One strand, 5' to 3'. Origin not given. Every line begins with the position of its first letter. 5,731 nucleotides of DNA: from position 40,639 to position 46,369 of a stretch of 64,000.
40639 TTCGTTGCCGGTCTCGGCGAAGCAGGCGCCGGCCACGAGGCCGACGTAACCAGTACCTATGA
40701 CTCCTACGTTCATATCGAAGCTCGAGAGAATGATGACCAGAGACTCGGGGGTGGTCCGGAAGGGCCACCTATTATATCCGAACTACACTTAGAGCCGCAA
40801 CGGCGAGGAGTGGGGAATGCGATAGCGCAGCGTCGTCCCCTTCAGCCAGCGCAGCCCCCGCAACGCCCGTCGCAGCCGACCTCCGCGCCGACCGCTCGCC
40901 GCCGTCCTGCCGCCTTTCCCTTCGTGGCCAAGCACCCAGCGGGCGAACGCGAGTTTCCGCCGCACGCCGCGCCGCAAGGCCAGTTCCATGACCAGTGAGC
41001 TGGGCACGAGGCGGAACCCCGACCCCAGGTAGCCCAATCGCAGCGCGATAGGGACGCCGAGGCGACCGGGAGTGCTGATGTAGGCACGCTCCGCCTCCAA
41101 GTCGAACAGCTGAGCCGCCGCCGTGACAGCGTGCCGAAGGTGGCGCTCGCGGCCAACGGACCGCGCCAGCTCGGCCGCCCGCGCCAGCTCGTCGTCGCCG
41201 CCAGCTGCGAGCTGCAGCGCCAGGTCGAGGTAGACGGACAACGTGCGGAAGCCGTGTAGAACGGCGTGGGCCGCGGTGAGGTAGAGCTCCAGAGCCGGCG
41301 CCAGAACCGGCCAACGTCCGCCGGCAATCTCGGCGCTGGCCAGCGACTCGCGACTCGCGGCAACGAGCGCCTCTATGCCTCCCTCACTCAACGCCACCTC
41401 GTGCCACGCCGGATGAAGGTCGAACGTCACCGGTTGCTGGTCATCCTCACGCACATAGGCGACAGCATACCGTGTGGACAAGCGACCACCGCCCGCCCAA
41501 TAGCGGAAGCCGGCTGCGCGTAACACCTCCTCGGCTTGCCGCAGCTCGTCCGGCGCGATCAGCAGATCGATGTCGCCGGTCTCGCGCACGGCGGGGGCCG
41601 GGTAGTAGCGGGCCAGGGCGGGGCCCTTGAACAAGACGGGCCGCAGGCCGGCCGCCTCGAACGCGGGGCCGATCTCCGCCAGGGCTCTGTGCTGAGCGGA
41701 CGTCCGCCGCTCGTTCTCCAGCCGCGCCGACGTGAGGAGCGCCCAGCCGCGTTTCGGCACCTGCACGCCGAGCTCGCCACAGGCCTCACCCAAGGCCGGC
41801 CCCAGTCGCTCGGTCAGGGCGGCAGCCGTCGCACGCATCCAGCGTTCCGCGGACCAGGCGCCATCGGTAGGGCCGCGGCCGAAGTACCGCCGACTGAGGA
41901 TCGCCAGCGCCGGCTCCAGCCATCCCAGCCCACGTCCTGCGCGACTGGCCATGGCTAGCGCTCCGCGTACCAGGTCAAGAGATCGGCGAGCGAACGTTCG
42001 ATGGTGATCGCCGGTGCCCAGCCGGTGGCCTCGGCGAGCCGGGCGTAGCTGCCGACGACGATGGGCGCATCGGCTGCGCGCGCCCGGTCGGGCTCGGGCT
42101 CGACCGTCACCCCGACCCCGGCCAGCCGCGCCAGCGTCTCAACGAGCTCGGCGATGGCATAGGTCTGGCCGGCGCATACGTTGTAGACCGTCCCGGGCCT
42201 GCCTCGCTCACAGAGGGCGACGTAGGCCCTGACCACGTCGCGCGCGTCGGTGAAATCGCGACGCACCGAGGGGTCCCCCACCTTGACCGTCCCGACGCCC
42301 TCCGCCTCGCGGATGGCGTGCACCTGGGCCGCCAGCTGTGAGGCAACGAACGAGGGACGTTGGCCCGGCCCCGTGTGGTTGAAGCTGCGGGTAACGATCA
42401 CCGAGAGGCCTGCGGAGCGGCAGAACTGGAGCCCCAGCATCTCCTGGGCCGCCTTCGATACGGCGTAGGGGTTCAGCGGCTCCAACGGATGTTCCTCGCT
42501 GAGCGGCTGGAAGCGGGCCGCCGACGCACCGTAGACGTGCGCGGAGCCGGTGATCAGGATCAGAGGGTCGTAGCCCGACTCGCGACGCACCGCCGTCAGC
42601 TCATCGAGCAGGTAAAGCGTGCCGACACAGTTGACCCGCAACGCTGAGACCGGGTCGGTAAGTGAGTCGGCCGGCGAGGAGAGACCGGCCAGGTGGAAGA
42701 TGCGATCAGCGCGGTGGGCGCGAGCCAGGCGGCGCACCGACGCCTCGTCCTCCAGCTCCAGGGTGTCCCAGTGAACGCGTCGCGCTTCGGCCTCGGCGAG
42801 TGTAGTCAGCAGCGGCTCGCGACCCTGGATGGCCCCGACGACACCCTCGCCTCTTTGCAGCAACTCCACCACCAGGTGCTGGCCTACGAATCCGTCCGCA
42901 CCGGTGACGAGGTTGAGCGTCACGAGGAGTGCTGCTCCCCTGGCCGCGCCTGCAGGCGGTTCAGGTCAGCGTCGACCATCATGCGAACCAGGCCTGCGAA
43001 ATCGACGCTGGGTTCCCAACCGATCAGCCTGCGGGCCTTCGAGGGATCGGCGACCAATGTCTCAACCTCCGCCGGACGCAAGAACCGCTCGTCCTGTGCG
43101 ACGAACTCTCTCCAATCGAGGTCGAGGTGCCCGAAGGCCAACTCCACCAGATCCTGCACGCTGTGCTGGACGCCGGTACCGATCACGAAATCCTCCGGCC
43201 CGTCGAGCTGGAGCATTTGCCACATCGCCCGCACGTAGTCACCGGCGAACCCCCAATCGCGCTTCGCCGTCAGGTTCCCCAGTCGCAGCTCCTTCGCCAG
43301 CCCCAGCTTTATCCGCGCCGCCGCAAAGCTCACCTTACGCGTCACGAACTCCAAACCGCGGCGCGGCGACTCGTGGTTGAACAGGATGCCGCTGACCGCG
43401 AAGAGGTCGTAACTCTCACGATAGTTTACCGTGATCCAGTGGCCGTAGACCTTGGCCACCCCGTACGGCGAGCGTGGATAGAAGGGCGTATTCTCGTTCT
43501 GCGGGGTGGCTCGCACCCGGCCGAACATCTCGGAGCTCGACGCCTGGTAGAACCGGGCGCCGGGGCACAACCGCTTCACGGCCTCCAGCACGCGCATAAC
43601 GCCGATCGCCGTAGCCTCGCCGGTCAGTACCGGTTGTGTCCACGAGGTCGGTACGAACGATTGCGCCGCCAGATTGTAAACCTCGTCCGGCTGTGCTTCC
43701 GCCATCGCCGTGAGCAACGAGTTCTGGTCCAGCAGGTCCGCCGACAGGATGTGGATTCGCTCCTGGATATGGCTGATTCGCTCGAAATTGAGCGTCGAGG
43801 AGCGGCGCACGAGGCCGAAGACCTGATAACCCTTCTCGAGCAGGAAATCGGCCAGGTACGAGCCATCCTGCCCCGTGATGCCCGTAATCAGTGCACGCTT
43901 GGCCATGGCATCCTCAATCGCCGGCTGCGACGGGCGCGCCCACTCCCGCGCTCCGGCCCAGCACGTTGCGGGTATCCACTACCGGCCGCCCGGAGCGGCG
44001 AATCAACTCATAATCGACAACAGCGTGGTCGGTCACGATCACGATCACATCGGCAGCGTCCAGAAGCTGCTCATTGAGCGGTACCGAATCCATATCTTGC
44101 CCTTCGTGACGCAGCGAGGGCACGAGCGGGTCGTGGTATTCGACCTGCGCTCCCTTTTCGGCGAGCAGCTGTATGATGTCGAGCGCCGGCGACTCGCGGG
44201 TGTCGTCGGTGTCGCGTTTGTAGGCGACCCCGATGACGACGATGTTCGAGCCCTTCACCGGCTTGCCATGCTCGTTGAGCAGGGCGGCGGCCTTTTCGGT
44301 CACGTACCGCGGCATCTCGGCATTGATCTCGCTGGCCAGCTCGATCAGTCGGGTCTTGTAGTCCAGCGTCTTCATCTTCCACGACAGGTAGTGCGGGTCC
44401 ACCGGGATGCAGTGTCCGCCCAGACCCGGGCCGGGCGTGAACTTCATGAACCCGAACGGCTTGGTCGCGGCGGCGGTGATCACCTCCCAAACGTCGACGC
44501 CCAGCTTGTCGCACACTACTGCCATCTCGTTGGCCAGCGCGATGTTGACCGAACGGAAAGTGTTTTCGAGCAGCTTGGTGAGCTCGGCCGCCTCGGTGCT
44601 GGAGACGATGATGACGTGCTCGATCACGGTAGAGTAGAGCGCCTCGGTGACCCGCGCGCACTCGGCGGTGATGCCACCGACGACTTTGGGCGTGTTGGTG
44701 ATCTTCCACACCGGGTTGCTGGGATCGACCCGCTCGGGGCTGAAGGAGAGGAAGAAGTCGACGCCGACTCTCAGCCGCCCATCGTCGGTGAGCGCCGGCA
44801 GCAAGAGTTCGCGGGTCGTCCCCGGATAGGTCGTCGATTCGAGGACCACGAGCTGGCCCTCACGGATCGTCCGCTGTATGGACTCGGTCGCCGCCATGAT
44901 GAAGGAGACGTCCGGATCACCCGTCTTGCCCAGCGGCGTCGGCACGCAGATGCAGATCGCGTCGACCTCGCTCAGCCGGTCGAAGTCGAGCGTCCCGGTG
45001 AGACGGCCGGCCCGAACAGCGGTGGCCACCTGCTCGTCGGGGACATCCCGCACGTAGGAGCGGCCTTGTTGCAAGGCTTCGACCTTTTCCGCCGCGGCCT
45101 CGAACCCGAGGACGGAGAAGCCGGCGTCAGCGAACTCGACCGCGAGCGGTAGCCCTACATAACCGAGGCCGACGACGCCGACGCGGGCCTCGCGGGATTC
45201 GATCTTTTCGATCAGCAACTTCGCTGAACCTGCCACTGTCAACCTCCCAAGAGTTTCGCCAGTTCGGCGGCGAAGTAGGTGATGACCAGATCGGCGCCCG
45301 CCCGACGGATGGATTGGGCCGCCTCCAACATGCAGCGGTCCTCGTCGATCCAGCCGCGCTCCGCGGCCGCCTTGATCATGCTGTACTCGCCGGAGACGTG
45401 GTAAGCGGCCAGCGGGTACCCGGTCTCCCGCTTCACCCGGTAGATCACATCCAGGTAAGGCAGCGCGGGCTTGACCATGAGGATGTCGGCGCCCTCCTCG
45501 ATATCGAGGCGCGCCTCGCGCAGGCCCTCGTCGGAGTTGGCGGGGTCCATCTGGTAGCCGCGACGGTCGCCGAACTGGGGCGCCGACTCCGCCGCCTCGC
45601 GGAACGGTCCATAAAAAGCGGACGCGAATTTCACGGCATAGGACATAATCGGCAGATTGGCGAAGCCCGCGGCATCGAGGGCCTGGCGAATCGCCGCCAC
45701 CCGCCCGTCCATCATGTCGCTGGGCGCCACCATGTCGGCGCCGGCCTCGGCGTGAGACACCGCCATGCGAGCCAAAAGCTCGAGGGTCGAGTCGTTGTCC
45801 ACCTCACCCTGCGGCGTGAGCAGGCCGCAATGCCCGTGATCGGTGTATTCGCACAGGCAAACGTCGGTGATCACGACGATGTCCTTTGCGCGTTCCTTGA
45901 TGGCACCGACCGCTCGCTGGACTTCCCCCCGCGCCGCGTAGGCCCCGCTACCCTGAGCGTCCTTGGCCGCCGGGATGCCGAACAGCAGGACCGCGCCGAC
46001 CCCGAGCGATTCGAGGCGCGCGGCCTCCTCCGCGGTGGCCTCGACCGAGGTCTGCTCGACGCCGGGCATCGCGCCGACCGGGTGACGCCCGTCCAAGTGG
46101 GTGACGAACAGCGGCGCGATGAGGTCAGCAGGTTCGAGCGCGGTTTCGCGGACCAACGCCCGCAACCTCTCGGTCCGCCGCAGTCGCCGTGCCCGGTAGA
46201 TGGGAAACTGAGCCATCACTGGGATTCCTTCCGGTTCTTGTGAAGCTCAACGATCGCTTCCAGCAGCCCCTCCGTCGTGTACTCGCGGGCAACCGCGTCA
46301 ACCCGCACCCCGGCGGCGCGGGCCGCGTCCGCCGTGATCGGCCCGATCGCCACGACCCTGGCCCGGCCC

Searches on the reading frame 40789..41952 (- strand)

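Call 10: search_protein_families(library=pfam, proteins=[window:40789-41952:-])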
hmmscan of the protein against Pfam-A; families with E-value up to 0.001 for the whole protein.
window:40789-41952:- (387 aa): 1 family
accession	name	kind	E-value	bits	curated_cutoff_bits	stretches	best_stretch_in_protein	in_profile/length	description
PF14907.12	NTP_transf_5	-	2e-34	119.7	31.2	1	35-284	2-249/249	Uncharacterised nucleotidyltransferase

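Call 63: search_protein_families(library=ncbifam, proteins=[window:40789-41952:-], max_evalue=0.00001)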
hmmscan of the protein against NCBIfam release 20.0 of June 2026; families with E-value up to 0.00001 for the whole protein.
window:40789-41952:- (387 aa): 0 families

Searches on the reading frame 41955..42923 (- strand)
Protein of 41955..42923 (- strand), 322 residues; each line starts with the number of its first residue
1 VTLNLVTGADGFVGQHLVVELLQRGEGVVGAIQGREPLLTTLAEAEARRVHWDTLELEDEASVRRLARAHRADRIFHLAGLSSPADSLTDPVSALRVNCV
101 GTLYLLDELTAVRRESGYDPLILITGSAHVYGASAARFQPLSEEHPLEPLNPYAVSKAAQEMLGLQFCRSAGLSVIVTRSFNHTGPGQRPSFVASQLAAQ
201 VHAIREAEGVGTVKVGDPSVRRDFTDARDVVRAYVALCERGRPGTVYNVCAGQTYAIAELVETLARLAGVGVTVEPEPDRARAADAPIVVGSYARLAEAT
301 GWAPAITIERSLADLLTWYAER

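Call 10: search_protein_families(library=pfam, proteins=[window:41955-42923:-])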
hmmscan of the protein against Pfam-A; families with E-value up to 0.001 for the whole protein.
window:41955-42923:- (322 aa): 6 families
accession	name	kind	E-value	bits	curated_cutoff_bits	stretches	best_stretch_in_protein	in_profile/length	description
PF16363.11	GDP_Man_Dehyd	-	7.8e-54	183.8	27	1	5-313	1-330/332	GDP-mannose 4,6 dehydratase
PF01370.27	Epimerase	-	8e-47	160.1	20.9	1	5-250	2-240/240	NAD dependent epimerase/dehydratase family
PF04321.23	RmlD_sub_bind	-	9.9e-08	31.8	27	1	5-166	4-138/287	RmlD substrate binding domain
PF02719.21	Polysacc_synt_2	-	1.8e-07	31.1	20.2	1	5-107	2-113/293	Polysaccharide biosynthesis protein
PF07993.18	NAD_binding_4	-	4.6e-06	26.4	20.1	0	6-27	1-22/258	Male sterility protein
PF01073.25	3Beta_HSD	-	8.2e-06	25.5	22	1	5-165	1-158/280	3-beta hydroxysteroid dehydrogenase/isomerase family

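Call 63: search_protein_families(library=ncbifam, proteins=[window:41955-42923:-], max_evalue=0.00001)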
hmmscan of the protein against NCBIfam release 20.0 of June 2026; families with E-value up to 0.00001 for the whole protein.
window:41955-42923:- (322 aa): 19 families
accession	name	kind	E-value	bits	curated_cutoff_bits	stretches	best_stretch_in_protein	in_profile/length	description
TIGR04180.1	EDH_00030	hypoth_equivalog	3.1e-36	125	475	1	5-305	2-295/297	NAD-dependent 4,6-dehydratase LegB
TIGR01179.1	galE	equivalog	1.7e-32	112.6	262.3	1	5-320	3-326/332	UDP-glucose 4-epimerase GalE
TIGR01181.1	dTDP_gluc_dehyt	equivalog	1.9e-31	109.4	365.1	1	5-321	3-313/321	dTDP-glucose 4,6-dehydratase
TIGR02197.1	heptose_epim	equivalog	1.7e-17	63.6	274.6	1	5-321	2-315/316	ADP-glyceromanno-heptose 6-epimerase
NF007582.0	PRK10217.1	equivalog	3e-17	62.8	698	1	4-269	4-271/355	dTDP-glucose 4,6-dehydratase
TIGR01472.1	gmd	equivalog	3.3e-17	62.7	415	1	5-273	4-273/342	GDP-mannose 4,6-dehydratase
NF043036.1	ErythonDh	equivalog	3e-16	59.5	325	1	5-273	4-271/321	D-erythronate dehydrogenase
TIGR02622.1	CDP_4_6_dhtase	equivalog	5.4e-16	58.7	278.45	1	5-320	8-331/352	CDP-glucose 4,6-dehydratase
NF007956.0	PRK10675.1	subfamily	8.3e-16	58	394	1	5-319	4-329/338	UDP-glucose 4-epimerase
NF007490.0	PRK10084.1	subfamily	9.5e-16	57.7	649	2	141-320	155-335/361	dTDP-glucose 4,6-dehydratase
NF011728.1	PRK15181.1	equivalog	1.6e-12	47.1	760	1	5-261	19-275/348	Vi polysaccharide biosynthesis UDP-N-acetylglucosaminuronic acid C-4 epimerase TviC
NF047922.1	GDPFucSynFcl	equivalog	2e-12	47.2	500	1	48-321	30-303/308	GDP-L-fucose synthase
NF052578.1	StrlDmthSdmBMthl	equivalog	2.6e-12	47.1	600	1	4-271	3-248/328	sterol demethylase protein SdmB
TIGR03466.1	HpnA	hypoth_equivalog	1.8e-09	36.9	367.65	1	4-309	3-283/327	hopanoid-associated sugar epimerase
NF008872.0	PRK11908.1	equivalog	9.8e-09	34.7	294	1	5-268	5-271/349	bifunctional UDP-4-keto-pentose/UDP-xylose synthase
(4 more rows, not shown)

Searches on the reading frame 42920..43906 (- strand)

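Call 10: search_protein_families(library=pfam, proteins=[window:42920-43906:-])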
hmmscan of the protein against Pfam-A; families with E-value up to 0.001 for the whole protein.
window:42920-43906:- (328 aa): 5 families
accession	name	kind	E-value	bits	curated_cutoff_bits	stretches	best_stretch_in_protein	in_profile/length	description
PF16363.11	GDP_Man_Dehyd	-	1.1e-125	420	27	1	6-310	1-332/332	GDP-mannose 4,6 dehydratase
PF01370.27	Epimerase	-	3.2e-69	233.4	20.9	1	5-243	1-240/240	NAD dependent epimerase/dehydratase family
PF04321.23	RmlD_sub_bind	-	1.6e-09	37.7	27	1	4-175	2-152/287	RmlD substrate binding domain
PF05368.20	NmrA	-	1.8e-05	24.9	27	1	2-72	2-71/298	NmrA-like family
PF13460.12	NAD_binding_10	-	0.00097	19.5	27.2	0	9-72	1-62/184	NAD(P)H-binding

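Call 63: search_protein_families(library=ncbifam, proteins=[window:42920-43906:-], max_evalue=0.00001)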
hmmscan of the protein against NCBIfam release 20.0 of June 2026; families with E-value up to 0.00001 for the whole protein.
window:42920-43906:- (328 aa): 11 families
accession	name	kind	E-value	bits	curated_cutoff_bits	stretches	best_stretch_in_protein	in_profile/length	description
TIGR01472.1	gmd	equivalog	1e-125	419.5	415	1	3-317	1-341/342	GDP-mannose 4,6-dehydratase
TIGR04180.1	EDH_00030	hypoth_equivalog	4e-33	114.7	475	1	6-301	2-296/297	NAD-dependent 4,6-dehydratase LegB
TIGR01181.1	dTDP_gluc_dehyt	equivalog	3.7e-26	92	365.1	1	5-312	2-309/321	dTDP-glucose 4,6-dehydratase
TIGR02622.1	CDP_4_6_dhtase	equivalog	2.6e-22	79.4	278.45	1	3-113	5-118/352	CDP-glucose 4,6-dehydratase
TIGR01179.1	galE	equivalog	1.4e-20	73.5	262.3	1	5-172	2-170/332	UDP-glucose 4-epimerase GalE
NF007582.0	PRK10217.1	equivalog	4.7e-11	42.4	698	1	3-256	2-265/355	dTDP-glucose 4,6-dehydratase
NF007490.0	PRK10084.1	subfamily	4.9e-09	35.6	649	1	5-311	3-331/361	dTDP-glucose 4,6-dehydratase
NF043036.1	ErythonDh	equivalog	1.6e-08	34.2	325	1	5-162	3-163/321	D-erythronate dehydrogenase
NF007956.0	PRK10675.1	subfamily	5.6e-08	32.3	394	1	4-156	2-157/338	UDP-glucose 4-epimerase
NF011728.1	PRK15181.1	equivalog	2.8e-07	29.9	760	1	2-179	15-196/348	Vi polysaccharide biosynthesis UDP-N-acetylglucosaminuronic acid C-4 epimerase TviC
TIGR01214.1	rmlD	equivalog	2.3e-06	26.9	224.05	1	5-189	2-161/285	dTDP-4-dehydrorhamnose reductase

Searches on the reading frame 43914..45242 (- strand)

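Call 10: search_protein_families(library=pfam, proteins=[window:43914-45242:-])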
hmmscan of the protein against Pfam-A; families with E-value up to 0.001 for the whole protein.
window:43914-45242:- (442 aa): 6 families
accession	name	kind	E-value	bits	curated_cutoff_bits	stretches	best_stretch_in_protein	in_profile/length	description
PF03721.20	UDPG_MGDP_dh_N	-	1.8e-41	142.2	27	1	20-198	2-183/187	UDP-glucose/GDP-mannose dehydrogenase family, NAD binding domain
PF00984.24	UDPG_MGDP_dh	-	3.3e-33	114.1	25.4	1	217-308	1-93/94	UDP-glucose/GDP-mannose dehydrogenase family, central domain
PF03720.21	UDPG_MGDP_dh_C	-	3.3e-24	85.7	30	1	336-429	2-102/103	UDP-glucose/GDP-mannose dehydrogenase family, UDP binding domain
PF03446.21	NAD_binding_2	-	1.6e-08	35.2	21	1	20-146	1-103/161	NAD binding domain of 6-phosphogluconate dehydrogenase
PF02737.24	3HCDH_N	-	0.00013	22.3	22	0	21-97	2-83/180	3-hydroxyacyl-CoA dehydrogenase, NAD binding domain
PF02826.25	2-Hacid_dh_C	-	0.00048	20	25.1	0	14-58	32-77/178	D-isomer specific 2-hydroxyacid dehydrogenase, NAD binding domain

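Call 63: search_protein_families(library=ncbifam, proteins=[window:43914-45218:-], max_evalue=0.00001)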
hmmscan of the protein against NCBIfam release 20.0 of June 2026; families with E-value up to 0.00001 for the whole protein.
window:43914-45218:- (434 aa): 7 families
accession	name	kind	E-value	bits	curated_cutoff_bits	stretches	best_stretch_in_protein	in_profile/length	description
TIGR03026.1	NDP-sugDHase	subfamily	6.6e-133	443.4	189.8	1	12-418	2-413/413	nucleotide sugar dehydrogenase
NF040825.1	UDPMaNacDH_Arch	equivalog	1.5e-86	290.9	750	1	12-419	2-400/418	UDP-N-acetyl-D-mannosamine dehydrogenase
NF008286.0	PRK11064.1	equivalog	7.4e-81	271.9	459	1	12-418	5-417/420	UDP-N-acetyl-D-mannosamine dehydrogenase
NF011729.0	PRK15182.1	equivalog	2.8e-65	220.8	592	1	10-398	6-388/425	Vi polysaccharide biosynthesis UDP-N-acetylglucosamine C-6 dehydrogenase TviB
NF041297.1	UDPGDh_AglM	equivalog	8.5e-62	209.4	670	1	12-425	2-422/429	UDP-glucose 6-dehydrogenase AglM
NF047673.2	TeichurnBiosyTuaD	equivalog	3.1e-48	165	700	1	12-406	3-396/439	UDP-glucose 6-dehydrogenase TuaD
NF011631.0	PRK15057.1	equivalog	2.8e-08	33.3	757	1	13-365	3-338/388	UDP-glucose 6-dehydrogenase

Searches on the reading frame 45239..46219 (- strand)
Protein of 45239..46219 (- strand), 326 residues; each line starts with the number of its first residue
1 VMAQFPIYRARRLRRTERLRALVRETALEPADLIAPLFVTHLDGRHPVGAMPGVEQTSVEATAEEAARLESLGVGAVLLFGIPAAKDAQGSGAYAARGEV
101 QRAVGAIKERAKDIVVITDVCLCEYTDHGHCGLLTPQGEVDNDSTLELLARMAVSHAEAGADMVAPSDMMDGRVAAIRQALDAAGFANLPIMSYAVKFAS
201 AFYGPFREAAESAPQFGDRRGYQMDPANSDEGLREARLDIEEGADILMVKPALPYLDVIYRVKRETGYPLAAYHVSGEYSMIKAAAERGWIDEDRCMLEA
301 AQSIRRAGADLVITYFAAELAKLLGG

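Call 10: search_protein_families(library=pfam, proteins=[window:45239-46219:-])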
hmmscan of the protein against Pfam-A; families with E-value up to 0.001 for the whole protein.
window:45239-46219:- (326 aa): 1 family
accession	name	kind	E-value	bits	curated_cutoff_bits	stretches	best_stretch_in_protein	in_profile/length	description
PF00490.27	ALAD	-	3e-146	487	24.6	1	8-322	2-316/317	Delta-aminolevulinic acid dehydratase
